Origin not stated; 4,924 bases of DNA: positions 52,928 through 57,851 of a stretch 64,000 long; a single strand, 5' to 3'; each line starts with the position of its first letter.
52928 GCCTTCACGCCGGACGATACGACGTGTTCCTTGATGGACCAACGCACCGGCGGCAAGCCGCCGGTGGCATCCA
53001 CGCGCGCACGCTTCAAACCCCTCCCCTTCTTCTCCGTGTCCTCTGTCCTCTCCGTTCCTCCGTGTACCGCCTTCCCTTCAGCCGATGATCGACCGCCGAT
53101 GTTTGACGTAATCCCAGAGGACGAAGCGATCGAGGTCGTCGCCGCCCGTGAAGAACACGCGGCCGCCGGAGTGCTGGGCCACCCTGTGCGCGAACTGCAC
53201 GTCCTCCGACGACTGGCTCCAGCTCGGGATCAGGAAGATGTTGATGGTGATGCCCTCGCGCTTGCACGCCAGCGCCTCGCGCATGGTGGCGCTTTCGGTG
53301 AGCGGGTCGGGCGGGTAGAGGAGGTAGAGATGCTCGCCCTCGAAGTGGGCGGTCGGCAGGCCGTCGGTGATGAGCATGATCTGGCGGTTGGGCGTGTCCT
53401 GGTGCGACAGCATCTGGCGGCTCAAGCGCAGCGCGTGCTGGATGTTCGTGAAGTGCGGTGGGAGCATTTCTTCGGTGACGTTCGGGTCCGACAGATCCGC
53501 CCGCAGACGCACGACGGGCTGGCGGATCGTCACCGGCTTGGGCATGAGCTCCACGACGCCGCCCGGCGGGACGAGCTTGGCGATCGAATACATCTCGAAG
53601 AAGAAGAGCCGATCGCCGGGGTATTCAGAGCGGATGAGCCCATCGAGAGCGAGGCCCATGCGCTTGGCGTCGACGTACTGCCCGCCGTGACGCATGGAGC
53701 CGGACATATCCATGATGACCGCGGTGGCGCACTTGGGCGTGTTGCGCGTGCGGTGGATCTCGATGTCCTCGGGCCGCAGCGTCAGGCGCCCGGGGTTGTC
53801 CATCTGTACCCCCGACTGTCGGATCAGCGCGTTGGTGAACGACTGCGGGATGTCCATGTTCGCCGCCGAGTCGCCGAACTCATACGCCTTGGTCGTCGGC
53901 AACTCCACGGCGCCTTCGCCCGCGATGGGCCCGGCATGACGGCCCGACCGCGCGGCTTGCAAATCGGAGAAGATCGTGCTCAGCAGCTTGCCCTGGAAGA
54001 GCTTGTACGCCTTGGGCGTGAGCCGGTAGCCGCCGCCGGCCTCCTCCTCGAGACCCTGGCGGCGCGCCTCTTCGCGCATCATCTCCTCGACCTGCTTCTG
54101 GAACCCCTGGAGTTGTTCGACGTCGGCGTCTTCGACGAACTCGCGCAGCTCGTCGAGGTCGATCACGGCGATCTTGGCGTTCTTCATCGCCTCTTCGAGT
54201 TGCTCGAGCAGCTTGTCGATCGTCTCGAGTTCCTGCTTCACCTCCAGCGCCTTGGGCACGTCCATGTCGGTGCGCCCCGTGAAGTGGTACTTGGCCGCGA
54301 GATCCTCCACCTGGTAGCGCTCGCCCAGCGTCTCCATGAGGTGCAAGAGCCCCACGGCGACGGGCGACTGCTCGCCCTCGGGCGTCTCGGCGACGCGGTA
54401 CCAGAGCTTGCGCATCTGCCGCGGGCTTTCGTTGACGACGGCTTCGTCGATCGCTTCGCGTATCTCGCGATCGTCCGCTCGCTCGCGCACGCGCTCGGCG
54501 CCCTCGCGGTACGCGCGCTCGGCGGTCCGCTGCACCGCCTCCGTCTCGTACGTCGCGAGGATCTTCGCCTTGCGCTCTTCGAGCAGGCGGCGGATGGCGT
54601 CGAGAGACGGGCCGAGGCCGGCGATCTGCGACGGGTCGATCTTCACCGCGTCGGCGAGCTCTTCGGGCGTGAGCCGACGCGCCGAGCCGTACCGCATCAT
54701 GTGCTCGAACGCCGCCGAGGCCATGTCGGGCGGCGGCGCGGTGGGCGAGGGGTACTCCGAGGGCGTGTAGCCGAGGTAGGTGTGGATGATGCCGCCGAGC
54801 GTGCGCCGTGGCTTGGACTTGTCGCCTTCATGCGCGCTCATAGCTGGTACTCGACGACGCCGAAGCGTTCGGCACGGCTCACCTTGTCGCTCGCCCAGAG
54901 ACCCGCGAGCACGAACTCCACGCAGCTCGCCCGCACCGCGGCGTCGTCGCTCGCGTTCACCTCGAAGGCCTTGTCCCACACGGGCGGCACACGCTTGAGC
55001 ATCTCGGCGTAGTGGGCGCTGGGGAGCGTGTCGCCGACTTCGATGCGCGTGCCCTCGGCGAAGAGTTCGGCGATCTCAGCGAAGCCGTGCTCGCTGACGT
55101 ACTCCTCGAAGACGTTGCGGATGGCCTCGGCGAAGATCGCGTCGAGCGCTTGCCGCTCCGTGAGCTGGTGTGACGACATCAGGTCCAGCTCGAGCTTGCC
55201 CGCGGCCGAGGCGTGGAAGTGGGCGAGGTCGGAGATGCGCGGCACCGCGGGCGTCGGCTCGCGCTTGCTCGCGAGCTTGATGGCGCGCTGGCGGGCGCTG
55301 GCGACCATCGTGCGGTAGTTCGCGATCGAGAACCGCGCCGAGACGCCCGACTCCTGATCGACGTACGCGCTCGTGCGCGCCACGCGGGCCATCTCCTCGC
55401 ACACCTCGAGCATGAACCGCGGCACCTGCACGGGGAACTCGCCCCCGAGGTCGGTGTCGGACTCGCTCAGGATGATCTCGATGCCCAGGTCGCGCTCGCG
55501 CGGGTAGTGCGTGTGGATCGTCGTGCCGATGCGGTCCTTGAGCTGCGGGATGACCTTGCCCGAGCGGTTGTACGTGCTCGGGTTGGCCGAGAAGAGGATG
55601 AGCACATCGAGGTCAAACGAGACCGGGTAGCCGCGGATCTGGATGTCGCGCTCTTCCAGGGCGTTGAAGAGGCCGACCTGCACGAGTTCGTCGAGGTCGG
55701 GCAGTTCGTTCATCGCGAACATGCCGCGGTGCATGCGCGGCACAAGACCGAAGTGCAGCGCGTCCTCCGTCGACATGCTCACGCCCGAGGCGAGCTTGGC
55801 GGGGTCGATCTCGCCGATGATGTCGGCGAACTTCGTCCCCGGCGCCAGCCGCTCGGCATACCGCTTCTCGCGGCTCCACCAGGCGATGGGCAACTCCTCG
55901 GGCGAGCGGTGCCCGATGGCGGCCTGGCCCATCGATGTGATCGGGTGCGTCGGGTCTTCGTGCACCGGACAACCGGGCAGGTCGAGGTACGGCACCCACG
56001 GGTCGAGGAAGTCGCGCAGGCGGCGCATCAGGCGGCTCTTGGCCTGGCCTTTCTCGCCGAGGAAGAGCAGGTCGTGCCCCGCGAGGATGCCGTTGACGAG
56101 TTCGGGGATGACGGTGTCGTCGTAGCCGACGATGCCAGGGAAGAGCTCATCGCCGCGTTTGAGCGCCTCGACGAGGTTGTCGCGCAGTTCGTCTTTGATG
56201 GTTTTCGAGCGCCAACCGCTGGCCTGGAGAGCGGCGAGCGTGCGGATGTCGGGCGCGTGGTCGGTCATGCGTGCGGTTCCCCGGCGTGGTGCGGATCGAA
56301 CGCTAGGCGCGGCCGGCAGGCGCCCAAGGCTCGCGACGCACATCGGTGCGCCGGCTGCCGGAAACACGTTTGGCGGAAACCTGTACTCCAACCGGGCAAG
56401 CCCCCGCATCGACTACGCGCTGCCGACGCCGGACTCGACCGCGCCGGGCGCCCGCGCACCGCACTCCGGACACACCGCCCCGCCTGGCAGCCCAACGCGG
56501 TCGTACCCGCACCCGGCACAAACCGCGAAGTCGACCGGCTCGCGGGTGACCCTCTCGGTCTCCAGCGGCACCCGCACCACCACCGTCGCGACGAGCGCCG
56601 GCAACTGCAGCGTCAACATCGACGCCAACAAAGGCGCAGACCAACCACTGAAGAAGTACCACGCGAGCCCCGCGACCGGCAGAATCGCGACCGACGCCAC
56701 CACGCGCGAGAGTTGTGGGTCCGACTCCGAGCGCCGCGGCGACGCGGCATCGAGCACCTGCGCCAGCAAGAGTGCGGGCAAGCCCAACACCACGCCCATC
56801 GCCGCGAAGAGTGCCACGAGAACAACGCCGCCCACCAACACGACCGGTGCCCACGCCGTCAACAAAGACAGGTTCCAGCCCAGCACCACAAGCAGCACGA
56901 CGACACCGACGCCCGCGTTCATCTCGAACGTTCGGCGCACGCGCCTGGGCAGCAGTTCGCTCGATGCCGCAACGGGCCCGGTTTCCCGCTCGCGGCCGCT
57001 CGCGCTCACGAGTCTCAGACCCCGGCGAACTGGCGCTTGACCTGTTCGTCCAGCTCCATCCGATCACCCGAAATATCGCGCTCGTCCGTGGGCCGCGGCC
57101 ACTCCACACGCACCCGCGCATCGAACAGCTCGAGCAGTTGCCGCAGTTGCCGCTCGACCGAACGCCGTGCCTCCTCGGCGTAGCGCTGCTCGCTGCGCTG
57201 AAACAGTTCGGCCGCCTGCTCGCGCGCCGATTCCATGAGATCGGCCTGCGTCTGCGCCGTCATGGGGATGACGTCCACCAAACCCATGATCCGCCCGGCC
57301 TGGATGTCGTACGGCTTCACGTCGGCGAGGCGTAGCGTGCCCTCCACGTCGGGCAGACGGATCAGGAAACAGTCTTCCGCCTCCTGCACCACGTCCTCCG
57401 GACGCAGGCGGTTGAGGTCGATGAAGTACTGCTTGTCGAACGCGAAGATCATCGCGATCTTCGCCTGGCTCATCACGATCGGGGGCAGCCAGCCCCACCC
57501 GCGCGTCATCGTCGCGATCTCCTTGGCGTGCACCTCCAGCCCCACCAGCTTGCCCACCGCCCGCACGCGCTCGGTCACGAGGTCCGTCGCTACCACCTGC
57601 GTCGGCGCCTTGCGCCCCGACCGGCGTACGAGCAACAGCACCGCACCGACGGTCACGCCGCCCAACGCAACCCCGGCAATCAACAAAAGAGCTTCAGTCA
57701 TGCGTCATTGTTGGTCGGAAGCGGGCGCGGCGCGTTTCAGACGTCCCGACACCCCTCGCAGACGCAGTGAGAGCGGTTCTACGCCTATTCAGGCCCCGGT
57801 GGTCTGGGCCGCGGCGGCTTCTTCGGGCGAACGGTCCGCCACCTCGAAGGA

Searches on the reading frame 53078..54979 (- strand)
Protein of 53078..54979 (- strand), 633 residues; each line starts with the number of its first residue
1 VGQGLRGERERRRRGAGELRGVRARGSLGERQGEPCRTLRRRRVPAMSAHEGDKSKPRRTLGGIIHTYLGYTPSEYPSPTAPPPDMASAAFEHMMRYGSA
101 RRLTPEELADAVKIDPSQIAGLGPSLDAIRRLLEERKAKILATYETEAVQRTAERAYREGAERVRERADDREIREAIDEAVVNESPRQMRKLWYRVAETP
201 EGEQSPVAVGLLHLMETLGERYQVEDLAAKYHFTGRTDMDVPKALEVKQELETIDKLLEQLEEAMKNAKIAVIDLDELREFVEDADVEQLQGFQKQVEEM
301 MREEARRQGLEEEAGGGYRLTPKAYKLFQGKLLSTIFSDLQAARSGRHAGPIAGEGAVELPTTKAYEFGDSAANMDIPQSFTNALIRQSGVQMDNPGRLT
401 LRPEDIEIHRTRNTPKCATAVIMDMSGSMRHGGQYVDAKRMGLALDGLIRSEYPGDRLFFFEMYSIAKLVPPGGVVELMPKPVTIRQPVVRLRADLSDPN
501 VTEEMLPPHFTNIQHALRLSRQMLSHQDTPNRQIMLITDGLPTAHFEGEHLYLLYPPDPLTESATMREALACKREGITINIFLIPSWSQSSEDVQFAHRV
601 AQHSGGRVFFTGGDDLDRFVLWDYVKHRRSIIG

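Call 16: search_protein_families(library=pfam, proteins=[window:53078-54979:-])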
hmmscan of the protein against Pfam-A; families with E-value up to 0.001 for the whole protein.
window:53078-54979:- (633 aa): 1 family
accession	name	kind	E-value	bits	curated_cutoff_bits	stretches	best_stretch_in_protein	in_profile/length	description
PF13519.12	VWA_2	-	1.1e-05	26.4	27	1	420-540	2-106/107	von Willebrand factor type A domain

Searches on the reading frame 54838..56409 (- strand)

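Call 16: search_protein_families(library=pfam, proteins=[window:54838-56409:-])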
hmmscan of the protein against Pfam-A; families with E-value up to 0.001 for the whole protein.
window:54838-56409:- (523 aa): 1 family
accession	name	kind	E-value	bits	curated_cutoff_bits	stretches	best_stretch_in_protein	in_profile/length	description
PF01078.27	Mg_chelatase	-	9.5e-05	22.3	20.3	0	218-280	97-161/207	Magnesium chelatase, subunit ChlI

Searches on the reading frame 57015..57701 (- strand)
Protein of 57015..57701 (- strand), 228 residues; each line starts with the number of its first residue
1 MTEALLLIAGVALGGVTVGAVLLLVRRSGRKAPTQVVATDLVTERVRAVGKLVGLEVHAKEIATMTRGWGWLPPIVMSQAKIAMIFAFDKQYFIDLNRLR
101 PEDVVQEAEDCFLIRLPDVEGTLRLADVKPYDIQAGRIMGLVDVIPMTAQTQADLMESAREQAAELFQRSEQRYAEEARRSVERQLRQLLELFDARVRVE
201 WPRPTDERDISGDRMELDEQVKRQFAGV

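Call 16: search_protein_families(library=pfam, proteins=[window:57015-57701:-])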
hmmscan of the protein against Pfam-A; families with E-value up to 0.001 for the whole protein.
window:57015-57701:- (228 aa): 1 family
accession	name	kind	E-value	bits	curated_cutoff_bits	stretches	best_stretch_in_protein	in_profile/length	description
PF14014.11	DUF4230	-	7.9e-14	52.4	27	1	44-192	1-140/148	Protein of unknown function (DUF4230)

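Call 72: list_cluster_members(proteins=[P0146, window:57015-57701:-, window:61740-62906:-, window:58631-59761:-, window:40940-42502:-, window:43706-45868:+, window:45865-46329:+])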
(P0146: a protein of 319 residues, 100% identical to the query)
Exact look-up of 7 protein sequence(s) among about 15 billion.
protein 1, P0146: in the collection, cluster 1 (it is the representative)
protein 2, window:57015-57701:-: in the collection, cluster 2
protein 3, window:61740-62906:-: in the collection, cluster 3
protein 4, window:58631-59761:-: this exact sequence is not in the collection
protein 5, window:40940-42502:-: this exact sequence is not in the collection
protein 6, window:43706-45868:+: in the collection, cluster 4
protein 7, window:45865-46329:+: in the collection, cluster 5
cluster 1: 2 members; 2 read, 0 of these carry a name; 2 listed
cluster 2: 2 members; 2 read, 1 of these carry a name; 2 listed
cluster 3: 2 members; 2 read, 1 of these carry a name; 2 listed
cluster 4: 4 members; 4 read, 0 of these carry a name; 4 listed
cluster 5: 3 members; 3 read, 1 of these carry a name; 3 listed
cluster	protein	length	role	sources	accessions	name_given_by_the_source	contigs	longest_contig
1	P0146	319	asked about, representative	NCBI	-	-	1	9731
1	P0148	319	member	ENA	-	-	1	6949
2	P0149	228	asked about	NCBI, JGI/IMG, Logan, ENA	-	hypothetical protein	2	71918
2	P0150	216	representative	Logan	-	-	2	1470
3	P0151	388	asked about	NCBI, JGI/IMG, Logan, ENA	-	uncharacterized protein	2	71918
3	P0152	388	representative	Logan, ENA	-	-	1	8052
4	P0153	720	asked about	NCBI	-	-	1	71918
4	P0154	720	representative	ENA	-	-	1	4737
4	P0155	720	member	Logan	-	-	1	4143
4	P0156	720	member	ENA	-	-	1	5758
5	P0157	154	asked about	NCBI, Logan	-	-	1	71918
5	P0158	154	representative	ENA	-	-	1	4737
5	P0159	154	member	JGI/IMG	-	heat shock protein HslJ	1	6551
